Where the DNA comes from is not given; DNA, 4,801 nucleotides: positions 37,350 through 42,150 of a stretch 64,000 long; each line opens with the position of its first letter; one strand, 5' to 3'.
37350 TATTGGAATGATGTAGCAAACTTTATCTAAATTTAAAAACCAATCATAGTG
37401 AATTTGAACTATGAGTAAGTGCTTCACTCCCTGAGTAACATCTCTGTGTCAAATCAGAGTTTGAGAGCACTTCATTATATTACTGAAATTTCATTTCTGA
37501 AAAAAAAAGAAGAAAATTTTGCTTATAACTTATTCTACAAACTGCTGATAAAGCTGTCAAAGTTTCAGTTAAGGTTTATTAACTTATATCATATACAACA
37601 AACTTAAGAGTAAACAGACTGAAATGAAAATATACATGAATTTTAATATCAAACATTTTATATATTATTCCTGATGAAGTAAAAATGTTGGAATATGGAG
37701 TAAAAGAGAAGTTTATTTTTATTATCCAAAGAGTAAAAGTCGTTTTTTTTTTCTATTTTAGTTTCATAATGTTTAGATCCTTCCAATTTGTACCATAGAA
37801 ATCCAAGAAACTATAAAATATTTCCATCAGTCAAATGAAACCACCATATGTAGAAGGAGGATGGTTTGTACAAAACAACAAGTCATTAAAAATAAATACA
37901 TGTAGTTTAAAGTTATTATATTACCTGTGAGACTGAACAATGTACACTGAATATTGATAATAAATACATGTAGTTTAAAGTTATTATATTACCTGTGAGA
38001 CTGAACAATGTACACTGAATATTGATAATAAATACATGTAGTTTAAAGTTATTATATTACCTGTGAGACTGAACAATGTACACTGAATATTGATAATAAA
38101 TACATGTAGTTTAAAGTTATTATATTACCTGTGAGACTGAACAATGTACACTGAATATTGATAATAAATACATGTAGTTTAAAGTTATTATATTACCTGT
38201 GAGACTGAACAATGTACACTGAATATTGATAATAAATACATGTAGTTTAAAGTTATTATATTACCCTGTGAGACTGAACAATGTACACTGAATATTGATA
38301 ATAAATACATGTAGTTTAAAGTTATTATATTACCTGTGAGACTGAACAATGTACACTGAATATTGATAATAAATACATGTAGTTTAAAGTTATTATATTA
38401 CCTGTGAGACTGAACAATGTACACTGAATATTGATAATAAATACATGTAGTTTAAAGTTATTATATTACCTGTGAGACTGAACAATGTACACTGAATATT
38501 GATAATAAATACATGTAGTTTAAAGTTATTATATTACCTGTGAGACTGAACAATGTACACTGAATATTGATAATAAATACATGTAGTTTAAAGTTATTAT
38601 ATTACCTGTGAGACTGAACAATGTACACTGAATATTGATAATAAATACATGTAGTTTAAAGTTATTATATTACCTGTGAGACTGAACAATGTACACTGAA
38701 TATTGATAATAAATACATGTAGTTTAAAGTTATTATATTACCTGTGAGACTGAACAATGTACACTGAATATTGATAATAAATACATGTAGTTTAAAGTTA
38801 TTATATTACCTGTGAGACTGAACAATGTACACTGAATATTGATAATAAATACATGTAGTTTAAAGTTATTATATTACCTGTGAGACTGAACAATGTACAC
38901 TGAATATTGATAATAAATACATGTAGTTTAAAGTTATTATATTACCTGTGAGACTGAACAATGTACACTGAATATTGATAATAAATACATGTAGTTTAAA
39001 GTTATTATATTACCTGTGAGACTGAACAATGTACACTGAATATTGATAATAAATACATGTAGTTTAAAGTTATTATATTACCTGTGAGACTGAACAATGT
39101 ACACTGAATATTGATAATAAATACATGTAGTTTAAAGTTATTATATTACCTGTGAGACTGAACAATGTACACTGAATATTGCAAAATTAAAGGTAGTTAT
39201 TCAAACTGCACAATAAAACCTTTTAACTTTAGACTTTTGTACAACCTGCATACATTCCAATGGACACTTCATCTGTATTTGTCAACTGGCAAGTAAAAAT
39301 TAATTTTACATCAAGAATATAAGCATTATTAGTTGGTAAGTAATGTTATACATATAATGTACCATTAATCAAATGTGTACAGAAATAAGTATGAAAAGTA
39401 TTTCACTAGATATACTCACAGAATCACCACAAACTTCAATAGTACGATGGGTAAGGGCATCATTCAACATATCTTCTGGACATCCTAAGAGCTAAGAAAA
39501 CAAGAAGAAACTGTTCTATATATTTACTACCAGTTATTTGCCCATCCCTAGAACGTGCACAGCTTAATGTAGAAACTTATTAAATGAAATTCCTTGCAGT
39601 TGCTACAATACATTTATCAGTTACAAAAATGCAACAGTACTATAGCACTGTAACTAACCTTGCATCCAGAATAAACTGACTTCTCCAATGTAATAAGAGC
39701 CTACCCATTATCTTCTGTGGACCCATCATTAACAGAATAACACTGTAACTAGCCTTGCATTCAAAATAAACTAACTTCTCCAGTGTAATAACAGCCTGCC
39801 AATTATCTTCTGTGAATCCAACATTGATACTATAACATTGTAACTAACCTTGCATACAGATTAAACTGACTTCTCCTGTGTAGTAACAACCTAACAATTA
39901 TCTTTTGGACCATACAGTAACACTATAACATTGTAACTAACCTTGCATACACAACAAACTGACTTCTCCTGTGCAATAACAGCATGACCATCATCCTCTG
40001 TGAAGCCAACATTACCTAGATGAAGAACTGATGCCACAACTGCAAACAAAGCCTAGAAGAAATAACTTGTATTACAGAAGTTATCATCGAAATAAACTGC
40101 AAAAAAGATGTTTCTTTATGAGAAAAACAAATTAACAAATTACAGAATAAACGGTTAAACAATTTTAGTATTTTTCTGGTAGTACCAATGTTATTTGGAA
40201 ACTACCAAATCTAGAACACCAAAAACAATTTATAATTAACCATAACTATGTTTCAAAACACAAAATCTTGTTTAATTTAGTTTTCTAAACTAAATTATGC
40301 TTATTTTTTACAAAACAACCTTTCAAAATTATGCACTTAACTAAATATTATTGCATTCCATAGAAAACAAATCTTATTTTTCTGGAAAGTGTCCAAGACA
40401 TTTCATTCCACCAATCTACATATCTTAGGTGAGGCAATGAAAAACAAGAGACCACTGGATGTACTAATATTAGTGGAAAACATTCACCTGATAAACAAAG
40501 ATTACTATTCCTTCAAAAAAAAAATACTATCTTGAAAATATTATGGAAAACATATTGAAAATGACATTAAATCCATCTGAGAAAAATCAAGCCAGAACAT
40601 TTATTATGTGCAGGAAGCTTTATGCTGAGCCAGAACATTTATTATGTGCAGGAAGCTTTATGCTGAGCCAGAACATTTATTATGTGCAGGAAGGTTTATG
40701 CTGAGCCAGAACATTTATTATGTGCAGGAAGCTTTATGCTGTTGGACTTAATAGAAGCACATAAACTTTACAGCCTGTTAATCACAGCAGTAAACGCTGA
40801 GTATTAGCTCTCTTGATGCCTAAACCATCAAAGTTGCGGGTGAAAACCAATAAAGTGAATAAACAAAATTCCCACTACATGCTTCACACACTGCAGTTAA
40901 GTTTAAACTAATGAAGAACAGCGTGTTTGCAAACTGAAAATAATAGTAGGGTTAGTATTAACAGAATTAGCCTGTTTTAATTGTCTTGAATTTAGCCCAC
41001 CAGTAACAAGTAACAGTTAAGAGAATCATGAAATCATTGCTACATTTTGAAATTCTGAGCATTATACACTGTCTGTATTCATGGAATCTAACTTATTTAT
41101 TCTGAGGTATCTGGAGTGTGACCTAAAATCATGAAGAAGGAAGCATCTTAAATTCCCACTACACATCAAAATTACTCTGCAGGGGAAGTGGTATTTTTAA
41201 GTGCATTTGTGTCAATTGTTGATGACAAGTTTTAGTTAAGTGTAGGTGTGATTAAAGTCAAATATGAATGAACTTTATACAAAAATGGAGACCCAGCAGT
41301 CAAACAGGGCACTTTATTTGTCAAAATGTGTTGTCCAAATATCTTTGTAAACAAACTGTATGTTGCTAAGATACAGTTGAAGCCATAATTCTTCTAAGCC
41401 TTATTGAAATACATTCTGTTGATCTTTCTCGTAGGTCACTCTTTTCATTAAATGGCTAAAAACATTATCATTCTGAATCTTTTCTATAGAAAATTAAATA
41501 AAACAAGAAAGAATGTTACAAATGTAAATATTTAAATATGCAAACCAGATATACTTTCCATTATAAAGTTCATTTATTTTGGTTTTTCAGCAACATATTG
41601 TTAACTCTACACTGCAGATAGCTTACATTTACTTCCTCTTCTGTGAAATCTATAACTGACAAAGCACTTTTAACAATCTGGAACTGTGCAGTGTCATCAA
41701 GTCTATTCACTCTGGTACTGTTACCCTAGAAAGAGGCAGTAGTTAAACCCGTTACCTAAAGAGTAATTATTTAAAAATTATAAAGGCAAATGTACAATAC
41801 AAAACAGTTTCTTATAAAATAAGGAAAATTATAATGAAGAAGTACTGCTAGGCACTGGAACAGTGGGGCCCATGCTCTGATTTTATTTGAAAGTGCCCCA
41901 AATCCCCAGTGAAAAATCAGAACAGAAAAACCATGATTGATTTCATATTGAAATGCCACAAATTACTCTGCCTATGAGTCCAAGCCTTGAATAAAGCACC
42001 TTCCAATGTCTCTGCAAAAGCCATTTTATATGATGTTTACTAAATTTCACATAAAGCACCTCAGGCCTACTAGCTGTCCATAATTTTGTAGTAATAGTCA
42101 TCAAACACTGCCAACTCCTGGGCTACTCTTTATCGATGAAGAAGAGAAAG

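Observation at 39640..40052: Tandem amplification of the 3' half of a coding exon, donor site included, inside the downstream intron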

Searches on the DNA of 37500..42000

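Call 61: search_rna_families(source=window, start=37500, end=42000, threshold=evalue, max_evalue=1)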
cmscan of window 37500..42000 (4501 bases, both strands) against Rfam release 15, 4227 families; matches with E-value up to 1: 0.
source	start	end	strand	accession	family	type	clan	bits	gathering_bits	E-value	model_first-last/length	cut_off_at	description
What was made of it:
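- Tried and rejected: No Rfam match at E <= 1 in 37500-42000 (call 61).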

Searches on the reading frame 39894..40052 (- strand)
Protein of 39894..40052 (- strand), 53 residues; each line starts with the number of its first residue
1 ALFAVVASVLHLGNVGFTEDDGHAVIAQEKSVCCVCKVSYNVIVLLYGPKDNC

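Call 55: find_homologous_proteins(query=window:39894-40052:-, max_evalue=0.001)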
Query seq(53 aa): no candidate shares three 5-residue words with the query. No homologue found.
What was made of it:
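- Tried and rejected: No candidates (call 55).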
